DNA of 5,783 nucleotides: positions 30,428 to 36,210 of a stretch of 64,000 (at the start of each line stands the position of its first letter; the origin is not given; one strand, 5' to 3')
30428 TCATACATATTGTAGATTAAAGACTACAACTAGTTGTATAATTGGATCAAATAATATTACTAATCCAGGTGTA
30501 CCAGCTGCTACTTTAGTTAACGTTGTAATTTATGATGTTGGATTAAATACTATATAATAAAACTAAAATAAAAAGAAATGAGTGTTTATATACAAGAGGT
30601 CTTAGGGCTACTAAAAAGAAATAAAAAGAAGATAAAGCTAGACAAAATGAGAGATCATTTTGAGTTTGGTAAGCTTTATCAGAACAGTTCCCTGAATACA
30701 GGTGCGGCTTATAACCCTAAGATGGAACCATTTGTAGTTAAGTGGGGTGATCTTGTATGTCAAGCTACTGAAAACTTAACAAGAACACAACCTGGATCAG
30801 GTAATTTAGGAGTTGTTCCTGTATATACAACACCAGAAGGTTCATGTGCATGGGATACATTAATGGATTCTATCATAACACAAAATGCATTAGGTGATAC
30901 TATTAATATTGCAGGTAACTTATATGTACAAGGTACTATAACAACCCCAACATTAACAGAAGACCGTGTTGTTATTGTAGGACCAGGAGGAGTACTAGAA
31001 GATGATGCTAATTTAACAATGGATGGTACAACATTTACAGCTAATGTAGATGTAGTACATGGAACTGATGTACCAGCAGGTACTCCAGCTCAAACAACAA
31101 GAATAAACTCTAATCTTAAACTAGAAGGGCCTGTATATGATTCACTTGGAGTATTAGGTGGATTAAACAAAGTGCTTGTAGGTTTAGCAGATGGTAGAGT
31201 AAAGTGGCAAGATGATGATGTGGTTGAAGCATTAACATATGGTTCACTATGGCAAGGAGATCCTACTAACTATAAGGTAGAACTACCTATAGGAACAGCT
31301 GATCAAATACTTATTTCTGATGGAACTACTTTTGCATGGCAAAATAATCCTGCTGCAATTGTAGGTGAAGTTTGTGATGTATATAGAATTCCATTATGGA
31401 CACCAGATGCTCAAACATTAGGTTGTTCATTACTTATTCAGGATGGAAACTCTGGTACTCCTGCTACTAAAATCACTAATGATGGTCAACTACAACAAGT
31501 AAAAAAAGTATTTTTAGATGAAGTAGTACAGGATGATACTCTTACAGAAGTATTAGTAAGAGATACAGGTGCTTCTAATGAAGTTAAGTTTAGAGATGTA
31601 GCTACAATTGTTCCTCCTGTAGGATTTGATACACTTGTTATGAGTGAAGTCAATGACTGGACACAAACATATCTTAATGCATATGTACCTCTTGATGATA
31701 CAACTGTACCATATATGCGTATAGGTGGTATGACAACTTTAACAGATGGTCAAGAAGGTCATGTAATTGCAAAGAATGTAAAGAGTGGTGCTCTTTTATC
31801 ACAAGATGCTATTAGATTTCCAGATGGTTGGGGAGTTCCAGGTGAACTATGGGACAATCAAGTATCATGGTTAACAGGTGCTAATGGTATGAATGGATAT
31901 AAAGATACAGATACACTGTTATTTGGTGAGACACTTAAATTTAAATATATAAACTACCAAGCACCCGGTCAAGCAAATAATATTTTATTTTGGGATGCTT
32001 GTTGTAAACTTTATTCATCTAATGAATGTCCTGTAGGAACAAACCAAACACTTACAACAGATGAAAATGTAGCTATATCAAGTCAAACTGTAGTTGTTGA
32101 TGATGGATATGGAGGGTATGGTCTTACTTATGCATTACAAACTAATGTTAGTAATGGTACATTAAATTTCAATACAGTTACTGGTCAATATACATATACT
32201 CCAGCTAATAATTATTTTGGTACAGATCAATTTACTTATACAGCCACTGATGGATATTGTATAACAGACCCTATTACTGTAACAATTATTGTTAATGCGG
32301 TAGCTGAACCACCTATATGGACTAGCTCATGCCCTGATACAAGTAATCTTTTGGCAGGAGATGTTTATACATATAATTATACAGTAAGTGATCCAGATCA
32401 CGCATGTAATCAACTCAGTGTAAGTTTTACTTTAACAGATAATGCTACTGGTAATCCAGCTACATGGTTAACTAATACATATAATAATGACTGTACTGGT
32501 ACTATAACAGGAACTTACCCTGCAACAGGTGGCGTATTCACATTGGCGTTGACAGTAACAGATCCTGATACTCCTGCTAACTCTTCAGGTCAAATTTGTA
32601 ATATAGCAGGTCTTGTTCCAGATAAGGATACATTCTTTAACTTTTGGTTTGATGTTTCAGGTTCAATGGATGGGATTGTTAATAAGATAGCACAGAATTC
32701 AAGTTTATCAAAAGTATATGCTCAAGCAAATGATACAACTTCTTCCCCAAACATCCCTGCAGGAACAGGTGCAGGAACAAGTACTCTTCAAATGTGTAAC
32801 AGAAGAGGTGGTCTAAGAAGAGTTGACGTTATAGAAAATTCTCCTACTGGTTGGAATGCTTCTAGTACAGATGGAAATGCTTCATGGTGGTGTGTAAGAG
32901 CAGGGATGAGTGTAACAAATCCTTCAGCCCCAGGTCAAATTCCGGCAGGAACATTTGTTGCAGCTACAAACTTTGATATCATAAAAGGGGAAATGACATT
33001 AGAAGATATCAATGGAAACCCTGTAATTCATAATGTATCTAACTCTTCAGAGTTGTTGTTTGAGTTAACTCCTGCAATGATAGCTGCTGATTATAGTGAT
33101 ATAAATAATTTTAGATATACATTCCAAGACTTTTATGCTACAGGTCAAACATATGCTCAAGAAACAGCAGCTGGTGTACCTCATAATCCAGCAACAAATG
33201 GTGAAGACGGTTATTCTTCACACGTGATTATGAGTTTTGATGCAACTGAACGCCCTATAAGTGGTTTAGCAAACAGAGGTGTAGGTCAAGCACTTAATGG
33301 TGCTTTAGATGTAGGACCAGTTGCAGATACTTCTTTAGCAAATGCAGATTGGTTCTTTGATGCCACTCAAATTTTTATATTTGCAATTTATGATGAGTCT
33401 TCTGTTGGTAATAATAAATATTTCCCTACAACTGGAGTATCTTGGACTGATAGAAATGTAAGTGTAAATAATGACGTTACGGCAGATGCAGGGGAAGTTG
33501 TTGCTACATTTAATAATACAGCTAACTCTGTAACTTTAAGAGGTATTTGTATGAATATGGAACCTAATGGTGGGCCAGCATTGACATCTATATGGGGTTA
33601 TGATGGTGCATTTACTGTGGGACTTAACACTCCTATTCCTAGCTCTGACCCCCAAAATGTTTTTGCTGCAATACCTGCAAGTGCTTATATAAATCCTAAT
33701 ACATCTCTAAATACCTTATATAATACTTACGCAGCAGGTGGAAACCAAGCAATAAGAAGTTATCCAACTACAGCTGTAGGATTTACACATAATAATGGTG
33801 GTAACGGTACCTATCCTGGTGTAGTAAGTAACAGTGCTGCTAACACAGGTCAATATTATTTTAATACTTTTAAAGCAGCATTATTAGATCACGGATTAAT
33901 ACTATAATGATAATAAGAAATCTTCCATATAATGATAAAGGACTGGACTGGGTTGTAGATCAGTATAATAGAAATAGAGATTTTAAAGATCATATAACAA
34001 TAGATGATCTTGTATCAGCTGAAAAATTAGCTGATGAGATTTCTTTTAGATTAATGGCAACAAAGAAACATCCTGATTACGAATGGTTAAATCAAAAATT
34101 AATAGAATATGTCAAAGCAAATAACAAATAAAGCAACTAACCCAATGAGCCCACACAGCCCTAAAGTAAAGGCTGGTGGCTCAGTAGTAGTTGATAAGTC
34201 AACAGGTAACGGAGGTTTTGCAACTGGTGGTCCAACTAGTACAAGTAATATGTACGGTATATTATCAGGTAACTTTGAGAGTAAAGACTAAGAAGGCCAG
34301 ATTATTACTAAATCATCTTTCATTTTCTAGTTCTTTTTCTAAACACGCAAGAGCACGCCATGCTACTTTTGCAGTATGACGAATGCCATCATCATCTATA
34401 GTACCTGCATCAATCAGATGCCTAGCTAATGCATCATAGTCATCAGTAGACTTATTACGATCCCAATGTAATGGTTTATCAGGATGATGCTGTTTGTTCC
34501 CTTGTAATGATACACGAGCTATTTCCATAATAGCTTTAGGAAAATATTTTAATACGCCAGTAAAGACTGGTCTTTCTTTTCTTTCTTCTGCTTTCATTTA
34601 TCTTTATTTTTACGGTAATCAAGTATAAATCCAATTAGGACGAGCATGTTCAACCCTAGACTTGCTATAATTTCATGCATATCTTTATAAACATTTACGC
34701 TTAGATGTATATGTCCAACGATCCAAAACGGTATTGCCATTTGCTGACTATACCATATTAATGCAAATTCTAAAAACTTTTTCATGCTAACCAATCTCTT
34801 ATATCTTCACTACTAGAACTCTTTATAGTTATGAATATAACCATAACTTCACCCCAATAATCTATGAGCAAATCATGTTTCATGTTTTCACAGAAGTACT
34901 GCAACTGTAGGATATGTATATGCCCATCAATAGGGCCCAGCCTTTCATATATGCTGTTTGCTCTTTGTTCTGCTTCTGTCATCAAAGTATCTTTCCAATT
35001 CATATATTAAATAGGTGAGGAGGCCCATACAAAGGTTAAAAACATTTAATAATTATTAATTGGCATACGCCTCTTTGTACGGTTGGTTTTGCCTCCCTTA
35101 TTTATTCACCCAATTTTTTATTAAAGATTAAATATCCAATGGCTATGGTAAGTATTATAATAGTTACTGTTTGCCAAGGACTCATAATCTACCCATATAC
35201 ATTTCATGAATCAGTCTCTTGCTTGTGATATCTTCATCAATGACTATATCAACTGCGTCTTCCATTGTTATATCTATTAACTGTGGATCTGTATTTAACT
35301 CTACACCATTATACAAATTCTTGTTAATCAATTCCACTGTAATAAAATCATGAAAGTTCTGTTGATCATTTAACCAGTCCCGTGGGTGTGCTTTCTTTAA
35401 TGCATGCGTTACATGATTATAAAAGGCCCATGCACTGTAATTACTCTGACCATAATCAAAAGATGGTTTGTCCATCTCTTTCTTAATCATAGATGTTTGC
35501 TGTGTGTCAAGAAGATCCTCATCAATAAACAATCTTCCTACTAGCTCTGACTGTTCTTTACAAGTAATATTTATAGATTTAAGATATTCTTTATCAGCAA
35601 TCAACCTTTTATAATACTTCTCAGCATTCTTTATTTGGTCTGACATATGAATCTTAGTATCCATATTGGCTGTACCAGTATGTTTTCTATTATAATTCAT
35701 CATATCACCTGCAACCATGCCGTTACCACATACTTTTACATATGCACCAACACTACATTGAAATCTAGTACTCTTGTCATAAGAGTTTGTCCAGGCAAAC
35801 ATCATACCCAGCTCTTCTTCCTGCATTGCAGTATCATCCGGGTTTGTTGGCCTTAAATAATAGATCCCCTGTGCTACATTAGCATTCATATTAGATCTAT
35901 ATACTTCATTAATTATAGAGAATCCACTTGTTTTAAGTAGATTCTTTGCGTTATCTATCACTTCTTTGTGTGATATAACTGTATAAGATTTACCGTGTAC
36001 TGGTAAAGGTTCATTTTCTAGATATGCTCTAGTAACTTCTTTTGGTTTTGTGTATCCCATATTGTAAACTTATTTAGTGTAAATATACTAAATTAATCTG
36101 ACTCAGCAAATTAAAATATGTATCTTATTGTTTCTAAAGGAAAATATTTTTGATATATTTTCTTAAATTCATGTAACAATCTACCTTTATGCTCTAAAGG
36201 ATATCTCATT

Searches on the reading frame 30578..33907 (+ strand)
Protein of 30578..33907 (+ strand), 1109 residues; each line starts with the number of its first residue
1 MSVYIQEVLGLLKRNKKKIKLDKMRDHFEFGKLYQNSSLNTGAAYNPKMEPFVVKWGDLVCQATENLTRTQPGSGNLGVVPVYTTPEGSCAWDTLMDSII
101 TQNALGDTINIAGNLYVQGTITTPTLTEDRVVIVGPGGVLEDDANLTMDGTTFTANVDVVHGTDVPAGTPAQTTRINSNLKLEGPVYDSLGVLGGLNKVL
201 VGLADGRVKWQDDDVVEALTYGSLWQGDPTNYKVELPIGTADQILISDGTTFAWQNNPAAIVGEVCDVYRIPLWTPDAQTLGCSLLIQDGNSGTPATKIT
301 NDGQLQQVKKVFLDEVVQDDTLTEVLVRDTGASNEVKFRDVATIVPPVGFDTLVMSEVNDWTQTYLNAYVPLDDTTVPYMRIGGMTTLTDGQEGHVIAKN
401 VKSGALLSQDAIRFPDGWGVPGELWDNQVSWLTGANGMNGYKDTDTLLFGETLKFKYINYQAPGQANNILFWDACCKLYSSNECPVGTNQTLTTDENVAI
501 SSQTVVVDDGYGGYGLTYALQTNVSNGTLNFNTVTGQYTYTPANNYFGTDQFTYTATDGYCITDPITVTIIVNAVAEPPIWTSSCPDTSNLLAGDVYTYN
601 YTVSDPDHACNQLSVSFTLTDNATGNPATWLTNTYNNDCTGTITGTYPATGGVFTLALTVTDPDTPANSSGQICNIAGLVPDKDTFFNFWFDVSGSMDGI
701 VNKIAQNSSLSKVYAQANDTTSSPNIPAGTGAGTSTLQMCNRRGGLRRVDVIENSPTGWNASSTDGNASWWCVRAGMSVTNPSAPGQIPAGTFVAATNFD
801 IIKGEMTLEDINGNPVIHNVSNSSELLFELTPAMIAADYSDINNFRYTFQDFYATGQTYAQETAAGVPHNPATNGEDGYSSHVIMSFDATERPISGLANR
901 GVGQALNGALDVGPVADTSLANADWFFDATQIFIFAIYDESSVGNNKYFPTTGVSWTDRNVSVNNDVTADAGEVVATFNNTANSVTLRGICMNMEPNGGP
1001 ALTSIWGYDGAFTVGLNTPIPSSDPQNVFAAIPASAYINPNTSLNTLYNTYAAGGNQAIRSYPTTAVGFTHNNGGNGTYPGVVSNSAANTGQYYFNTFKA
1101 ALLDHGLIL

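Call 41: search_protein_families(library=phrogs, proteins=[window:30578-33907:+], max_evalue=0.00001)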
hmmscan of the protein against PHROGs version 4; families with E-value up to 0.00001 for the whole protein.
window:30578-33907:+ (1109 aa): 0 families

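Call 75: search_protein_families(library=pfam, proteins=[window:30578-33907:+], max_evalue=0.01)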
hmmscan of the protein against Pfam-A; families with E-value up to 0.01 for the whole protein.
window:30578-33907:+ (1109 aa): 2 families
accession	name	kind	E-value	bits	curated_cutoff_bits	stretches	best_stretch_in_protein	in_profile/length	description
PF17963.7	Big_9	-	2.7e-11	44.6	23.6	1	482-570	1-88/89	Bacterial Ig domain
PF17892.7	Cadherin_5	-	1.6e-06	28.3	26.5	1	482-572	2-97/98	Cadherin-like domain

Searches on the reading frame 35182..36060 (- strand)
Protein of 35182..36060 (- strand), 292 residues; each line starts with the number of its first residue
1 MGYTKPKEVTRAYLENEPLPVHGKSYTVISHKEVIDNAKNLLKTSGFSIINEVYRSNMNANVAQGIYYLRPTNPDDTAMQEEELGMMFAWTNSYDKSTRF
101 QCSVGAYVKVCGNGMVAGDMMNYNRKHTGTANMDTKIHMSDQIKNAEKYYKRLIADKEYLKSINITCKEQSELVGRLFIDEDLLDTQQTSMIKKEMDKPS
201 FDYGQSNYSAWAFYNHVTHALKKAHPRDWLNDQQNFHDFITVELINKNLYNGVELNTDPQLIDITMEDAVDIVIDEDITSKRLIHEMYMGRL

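Call 94: search_protein_families(library=phrogs, proteins=[window:35182-36060:-], max_evalue=0.001)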
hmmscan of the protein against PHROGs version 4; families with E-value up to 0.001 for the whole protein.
window:35182-36060:- (292 aa): 2 families
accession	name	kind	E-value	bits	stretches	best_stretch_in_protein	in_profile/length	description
phrog_1221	-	unknown function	8.9e-07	29.3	1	10-220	92-305/355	-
phrog_21518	-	unknown function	0.00034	21.1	1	19-145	48-174/285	-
